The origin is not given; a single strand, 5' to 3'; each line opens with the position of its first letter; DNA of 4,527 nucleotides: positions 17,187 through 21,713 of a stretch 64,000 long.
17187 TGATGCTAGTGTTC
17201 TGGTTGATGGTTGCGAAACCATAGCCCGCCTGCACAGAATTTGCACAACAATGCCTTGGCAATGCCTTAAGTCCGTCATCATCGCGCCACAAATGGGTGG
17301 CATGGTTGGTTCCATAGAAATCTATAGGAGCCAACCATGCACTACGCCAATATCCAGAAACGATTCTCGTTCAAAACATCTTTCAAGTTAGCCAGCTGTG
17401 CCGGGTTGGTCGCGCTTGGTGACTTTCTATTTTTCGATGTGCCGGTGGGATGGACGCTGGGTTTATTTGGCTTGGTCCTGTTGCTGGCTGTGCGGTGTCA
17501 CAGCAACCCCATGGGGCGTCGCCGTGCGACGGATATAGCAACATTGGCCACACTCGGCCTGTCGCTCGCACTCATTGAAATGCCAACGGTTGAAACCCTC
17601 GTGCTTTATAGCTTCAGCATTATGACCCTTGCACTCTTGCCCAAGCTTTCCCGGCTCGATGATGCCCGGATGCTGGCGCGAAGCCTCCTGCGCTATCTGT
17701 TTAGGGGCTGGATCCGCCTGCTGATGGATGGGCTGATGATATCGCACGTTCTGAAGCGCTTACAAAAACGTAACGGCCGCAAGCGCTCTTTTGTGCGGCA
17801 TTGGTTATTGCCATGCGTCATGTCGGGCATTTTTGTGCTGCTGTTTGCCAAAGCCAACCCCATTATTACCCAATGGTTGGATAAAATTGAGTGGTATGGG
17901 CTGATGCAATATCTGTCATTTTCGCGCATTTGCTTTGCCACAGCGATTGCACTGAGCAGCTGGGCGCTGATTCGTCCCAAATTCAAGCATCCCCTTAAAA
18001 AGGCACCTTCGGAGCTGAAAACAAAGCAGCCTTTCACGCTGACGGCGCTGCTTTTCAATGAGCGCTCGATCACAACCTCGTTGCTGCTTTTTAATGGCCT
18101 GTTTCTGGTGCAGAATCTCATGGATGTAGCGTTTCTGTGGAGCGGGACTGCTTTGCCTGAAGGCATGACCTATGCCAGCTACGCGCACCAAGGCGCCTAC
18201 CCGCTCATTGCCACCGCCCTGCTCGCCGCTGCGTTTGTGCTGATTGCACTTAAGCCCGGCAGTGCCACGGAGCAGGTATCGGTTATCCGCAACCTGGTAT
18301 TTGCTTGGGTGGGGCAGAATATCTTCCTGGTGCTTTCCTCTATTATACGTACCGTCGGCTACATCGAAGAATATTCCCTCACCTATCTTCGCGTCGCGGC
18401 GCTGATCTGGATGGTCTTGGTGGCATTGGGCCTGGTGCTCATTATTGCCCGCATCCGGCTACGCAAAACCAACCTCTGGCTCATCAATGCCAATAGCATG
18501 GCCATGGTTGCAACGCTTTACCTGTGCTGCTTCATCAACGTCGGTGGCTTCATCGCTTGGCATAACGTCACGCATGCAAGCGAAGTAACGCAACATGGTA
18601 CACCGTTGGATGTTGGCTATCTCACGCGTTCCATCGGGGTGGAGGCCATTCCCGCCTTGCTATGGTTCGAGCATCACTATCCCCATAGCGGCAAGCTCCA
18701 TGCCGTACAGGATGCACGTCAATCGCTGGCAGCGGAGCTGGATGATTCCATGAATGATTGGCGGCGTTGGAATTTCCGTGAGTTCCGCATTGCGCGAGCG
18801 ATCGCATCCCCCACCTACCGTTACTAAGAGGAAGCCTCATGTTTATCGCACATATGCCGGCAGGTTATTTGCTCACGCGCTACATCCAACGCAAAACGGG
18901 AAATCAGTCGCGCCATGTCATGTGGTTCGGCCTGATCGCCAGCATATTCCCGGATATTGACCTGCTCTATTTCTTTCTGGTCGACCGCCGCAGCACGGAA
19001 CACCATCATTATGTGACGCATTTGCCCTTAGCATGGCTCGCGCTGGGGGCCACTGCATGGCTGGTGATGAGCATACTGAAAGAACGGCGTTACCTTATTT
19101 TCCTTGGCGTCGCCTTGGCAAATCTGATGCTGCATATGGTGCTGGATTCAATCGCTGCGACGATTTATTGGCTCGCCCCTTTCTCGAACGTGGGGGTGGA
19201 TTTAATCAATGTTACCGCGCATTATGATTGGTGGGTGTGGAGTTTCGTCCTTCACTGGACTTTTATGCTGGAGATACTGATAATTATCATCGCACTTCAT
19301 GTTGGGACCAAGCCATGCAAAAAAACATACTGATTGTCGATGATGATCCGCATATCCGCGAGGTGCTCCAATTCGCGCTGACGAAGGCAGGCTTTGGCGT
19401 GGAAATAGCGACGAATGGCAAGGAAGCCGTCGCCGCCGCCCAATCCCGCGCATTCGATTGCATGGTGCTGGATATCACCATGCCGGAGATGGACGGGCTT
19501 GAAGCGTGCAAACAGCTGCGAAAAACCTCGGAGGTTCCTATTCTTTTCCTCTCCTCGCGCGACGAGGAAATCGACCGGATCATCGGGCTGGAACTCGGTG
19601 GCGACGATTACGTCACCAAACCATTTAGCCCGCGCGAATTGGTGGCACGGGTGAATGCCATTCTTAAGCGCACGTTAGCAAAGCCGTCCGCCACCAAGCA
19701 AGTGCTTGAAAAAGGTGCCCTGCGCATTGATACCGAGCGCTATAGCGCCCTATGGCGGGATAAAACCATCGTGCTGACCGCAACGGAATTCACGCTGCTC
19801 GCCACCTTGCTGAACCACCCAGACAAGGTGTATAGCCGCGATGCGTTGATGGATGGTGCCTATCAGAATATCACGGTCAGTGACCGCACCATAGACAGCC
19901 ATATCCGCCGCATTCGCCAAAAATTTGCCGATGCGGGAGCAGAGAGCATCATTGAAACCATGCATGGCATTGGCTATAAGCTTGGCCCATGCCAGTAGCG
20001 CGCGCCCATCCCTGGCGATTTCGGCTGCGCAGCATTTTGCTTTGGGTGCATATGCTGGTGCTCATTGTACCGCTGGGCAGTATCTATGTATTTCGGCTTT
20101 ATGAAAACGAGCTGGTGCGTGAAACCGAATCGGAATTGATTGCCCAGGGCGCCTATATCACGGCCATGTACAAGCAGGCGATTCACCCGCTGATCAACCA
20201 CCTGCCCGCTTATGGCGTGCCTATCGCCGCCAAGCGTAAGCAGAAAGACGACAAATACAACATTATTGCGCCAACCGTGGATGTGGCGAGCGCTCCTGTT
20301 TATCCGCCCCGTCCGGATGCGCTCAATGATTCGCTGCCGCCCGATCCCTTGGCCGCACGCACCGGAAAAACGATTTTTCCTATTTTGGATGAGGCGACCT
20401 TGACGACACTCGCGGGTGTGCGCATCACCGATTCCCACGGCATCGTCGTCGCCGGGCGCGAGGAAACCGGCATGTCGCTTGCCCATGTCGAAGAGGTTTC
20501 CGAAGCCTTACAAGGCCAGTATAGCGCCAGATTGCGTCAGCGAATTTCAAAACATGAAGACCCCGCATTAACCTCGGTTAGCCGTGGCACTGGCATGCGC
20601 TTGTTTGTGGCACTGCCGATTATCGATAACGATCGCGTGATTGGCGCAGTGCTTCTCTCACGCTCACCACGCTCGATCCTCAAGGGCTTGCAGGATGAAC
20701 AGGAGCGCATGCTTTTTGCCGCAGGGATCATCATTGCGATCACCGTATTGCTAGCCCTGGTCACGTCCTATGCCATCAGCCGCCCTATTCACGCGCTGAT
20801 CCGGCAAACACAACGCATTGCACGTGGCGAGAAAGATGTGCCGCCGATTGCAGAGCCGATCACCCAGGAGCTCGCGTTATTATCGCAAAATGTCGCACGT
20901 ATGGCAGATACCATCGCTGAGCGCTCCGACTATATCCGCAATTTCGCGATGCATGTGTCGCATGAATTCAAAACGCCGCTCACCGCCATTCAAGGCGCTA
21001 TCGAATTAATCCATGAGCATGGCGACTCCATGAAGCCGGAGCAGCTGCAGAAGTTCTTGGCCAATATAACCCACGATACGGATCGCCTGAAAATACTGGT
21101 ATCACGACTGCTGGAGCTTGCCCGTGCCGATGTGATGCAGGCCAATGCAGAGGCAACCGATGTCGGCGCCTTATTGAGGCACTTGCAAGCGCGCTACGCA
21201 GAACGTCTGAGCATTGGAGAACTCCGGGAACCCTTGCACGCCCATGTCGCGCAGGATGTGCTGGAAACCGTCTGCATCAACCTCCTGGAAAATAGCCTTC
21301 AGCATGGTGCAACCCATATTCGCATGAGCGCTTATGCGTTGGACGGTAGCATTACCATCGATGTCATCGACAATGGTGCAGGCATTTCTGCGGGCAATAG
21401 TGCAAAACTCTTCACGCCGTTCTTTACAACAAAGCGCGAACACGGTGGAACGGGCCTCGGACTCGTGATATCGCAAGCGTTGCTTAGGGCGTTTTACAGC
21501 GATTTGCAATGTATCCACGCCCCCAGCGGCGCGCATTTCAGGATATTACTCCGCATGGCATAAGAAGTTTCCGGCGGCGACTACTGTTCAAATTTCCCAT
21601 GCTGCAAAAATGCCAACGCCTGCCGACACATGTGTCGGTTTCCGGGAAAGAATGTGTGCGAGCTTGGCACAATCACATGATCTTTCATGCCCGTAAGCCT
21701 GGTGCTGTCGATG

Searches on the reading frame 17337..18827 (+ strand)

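Call 92: search_protein_families(library=pfam, proteins=[window:17337-18827:+], max_evalue=0.00001)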
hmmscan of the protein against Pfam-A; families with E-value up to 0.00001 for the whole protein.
window:17337-18827:+ (496 aa): 1 family
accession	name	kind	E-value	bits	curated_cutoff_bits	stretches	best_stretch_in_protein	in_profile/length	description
PF13687.11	DUF4153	-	1.4e-58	199.3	27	1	70-441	4-370/373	Domain of unknown function (DUF4153)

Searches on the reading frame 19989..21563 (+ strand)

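Call 92: search_protein_families(library=pfam, proteins=[window:19989-21563:+], max_evalue=0.00001)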
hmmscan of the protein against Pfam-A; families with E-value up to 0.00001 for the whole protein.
window:19989-21563:+ (524 aa): 2 families
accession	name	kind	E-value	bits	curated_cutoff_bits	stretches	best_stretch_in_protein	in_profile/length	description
PF02518.31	HATPase_c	-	1.2e-18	68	26.4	1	423-522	4-108/111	Histidine kinase-, DNA gyrase B-, and HSP90-like ATPase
PF00512.31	HisKA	-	2.6e-15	56.7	26.9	1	317-381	3-64/66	His Kinase A (phospho-acceptor) domain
